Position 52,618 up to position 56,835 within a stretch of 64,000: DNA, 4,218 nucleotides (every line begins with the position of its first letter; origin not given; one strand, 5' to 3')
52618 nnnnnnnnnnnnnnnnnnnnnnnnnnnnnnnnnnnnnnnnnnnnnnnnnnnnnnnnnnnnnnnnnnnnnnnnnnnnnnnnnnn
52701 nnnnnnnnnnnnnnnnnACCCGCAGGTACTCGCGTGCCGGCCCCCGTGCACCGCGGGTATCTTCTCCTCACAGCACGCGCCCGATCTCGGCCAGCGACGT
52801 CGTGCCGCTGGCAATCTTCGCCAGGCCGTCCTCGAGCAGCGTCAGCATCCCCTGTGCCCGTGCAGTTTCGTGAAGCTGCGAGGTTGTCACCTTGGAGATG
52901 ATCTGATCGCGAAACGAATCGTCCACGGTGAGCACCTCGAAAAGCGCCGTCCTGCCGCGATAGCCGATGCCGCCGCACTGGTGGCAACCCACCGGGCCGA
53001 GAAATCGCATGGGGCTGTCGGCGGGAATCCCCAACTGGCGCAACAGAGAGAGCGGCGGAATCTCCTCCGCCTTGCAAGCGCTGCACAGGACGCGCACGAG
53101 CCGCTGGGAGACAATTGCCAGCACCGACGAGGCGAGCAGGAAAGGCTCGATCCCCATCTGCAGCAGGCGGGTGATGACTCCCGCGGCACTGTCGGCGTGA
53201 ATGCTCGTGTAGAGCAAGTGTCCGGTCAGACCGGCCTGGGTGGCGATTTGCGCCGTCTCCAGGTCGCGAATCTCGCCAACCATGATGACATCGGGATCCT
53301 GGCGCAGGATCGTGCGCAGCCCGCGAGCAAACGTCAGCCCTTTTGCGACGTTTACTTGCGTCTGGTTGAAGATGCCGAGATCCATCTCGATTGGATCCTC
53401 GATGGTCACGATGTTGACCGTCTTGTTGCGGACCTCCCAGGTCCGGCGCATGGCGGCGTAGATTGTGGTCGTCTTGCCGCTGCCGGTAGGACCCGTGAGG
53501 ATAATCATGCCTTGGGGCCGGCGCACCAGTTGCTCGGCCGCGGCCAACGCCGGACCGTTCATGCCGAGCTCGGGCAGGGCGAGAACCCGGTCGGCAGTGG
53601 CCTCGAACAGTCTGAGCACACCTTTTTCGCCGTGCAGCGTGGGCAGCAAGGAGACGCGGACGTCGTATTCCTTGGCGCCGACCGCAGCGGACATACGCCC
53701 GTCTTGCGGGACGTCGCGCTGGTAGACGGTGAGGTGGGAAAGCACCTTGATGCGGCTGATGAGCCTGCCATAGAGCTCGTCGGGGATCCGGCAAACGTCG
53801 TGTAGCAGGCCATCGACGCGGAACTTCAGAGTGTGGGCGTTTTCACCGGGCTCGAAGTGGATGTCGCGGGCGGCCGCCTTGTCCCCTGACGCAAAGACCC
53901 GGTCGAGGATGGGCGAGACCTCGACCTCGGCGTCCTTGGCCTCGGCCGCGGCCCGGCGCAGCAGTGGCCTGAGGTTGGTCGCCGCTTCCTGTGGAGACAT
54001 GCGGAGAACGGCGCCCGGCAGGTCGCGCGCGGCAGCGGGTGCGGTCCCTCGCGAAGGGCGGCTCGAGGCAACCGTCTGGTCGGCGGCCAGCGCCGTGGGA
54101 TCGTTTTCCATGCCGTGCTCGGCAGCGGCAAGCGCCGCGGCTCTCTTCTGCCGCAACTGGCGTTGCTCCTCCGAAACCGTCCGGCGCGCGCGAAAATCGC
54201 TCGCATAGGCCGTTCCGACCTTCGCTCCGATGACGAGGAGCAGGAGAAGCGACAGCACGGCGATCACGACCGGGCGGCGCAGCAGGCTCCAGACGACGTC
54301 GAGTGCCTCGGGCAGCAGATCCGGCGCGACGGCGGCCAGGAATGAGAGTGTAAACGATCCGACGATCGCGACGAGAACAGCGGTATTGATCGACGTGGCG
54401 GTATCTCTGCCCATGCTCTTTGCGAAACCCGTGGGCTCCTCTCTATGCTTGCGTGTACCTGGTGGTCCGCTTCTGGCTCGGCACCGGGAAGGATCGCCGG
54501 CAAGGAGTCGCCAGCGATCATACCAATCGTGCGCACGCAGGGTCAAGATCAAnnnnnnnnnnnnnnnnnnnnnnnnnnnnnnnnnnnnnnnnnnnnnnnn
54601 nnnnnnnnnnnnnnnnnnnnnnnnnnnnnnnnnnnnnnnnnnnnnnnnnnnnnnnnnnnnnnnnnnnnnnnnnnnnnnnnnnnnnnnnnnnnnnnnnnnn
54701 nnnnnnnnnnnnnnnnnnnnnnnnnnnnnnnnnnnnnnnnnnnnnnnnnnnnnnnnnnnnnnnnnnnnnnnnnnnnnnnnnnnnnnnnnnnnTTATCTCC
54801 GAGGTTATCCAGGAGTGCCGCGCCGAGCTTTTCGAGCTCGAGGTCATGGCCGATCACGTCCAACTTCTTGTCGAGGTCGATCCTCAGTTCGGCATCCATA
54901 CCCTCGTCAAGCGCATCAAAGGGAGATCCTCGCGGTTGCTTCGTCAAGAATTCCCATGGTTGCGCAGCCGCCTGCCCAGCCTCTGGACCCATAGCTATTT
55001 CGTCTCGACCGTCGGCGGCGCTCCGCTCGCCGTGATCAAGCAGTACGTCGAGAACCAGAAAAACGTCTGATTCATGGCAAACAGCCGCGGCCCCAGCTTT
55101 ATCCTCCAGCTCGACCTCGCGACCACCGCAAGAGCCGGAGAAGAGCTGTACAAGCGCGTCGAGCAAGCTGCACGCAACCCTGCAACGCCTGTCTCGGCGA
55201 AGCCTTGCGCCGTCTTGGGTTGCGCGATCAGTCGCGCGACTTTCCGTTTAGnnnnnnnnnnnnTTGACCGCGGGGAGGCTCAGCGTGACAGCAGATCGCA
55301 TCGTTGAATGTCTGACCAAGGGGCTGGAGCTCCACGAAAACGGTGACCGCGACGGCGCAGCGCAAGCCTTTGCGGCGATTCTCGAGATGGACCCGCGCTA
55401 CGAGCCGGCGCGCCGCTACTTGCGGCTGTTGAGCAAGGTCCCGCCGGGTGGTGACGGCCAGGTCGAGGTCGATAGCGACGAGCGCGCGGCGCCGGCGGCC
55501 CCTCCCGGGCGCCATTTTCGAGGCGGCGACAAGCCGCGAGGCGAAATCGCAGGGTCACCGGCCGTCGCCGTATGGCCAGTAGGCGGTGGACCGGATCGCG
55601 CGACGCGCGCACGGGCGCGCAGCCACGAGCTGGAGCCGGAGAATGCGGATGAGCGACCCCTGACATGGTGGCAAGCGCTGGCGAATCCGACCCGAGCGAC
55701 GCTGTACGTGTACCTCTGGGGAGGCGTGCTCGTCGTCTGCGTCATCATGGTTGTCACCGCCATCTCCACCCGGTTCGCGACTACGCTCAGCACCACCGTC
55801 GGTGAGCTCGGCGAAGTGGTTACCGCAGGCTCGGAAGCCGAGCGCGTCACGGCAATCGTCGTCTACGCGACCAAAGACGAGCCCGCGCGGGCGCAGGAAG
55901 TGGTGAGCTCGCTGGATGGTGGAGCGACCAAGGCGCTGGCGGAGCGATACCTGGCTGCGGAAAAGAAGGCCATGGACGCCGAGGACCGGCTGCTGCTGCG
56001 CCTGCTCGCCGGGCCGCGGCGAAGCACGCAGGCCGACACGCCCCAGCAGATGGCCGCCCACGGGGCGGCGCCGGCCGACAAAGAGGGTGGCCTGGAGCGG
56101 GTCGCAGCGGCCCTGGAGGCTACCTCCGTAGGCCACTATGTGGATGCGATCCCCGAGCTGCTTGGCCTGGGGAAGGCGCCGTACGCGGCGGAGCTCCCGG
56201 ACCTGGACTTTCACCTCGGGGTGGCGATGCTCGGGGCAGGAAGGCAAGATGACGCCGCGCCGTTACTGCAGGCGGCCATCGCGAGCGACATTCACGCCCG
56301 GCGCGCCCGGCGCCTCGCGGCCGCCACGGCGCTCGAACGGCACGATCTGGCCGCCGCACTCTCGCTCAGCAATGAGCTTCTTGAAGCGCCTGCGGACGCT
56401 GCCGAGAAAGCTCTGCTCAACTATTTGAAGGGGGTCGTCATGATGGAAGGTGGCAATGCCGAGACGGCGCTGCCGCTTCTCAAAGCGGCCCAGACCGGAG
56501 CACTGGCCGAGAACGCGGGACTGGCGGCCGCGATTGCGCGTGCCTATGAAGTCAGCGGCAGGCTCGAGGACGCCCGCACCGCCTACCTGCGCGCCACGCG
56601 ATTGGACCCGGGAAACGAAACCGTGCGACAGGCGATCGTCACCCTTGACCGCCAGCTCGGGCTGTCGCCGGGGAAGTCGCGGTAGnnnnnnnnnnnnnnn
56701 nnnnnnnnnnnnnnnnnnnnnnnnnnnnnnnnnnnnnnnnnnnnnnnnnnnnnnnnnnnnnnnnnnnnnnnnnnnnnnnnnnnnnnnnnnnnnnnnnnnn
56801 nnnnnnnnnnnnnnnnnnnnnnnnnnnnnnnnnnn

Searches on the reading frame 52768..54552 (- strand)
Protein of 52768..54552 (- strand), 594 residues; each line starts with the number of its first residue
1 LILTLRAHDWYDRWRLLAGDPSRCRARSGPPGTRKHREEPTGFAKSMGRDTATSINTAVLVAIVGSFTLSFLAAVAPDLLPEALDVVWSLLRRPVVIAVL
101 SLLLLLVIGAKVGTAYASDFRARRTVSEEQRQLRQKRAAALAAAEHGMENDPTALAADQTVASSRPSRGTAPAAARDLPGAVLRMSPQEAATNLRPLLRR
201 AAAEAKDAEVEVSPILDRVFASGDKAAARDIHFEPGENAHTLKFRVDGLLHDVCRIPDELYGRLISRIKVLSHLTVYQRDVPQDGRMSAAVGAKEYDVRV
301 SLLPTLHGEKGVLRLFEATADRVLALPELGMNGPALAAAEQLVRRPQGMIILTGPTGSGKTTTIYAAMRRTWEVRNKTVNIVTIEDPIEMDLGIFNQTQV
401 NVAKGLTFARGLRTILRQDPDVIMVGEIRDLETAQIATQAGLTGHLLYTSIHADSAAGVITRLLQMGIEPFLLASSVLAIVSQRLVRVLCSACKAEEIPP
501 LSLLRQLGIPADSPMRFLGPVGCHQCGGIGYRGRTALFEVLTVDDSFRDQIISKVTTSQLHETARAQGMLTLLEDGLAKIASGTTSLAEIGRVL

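Call 60: search_protein_families(library=pfam, proteins=[window:52768-54552:-], max_evalue=0.00001)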
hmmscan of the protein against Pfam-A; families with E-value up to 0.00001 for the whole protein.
window:52768-54552:- (594 aa): 1 family
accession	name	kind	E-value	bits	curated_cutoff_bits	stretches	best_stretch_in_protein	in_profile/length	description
PF00437.27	T2SSE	-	3.8e-115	384.9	24.9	1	211-591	7-369/370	Type II/IV secretion system protein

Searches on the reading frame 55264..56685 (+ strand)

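Call 60: search_protein_families(library=pfam, proteins=[window:55264-56685:+], max_evalue=0.00001)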
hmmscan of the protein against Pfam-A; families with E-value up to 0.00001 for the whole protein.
window:55264-56685:+ (473 aa): 2 families
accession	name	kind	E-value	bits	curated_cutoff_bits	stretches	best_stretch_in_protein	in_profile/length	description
PF07719.23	TPR_2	-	3.5e-10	39.6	27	0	423-451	6-34/34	Tetratricopeptide repeat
PF14559.12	TPR_19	-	4.8e-06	27.2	25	0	395-456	3-63/68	Tetratricopeptide repeat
